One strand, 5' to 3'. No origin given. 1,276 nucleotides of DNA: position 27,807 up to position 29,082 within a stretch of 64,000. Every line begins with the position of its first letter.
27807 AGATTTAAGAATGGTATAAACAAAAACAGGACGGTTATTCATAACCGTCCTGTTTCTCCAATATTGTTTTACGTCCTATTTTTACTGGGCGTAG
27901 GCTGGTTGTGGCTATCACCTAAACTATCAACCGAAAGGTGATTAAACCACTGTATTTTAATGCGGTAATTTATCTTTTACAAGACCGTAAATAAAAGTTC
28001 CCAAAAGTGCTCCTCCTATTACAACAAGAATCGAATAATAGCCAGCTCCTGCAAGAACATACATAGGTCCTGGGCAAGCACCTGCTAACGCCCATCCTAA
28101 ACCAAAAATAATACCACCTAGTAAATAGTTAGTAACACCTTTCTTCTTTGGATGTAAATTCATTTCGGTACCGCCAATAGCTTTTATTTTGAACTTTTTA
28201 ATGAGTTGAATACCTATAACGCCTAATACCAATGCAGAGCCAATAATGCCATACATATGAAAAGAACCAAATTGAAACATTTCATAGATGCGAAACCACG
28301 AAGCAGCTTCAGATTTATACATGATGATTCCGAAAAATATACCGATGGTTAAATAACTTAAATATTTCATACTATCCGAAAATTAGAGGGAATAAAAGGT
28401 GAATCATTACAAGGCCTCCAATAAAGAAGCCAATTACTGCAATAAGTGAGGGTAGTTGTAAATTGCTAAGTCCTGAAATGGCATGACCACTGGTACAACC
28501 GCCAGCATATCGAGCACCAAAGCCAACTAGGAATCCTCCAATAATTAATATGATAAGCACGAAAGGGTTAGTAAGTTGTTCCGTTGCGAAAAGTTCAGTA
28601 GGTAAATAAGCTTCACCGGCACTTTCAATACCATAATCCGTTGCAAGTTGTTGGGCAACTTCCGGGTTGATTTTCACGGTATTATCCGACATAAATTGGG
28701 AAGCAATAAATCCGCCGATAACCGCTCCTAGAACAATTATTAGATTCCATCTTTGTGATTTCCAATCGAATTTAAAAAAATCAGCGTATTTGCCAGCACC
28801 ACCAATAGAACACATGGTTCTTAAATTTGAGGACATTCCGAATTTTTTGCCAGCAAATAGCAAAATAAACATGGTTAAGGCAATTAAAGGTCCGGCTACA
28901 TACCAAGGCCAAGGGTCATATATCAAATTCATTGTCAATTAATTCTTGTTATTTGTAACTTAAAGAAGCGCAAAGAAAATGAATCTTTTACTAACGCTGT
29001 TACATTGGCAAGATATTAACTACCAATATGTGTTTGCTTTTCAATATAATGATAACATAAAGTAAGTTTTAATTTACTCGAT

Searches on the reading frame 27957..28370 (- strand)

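Call 40: search_protein_families(library=pfam, proteins=[window:27957-28370:-], max_evalue=0.01)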
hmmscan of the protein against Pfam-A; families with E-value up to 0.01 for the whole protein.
window:27957-28370:- (137 aa): 2 families
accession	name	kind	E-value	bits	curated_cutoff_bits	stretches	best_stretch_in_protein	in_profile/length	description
PF20398.3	DUF6691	-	4.7e-10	40.3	27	1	7-132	7-134/142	Family of unknown function (DUF6691)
PF04143.19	Sulf_transp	-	1.8e-09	38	27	1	29-128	11-103/310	Sulphur transport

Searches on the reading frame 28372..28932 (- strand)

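Call 40: search_protein_families(library=pfam, proteins=[window:28372-28932:-], max_evalue=0.01)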
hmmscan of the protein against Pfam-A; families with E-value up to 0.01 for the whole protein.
window:28372-28932:- (186 aa): 1 family
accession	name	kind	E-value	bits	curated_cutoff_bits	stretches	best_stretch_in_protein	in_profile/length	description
PF04143.19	Sulf_transp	-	2.3e-20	73.8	27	2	123-174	258-309/310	Sulphur transport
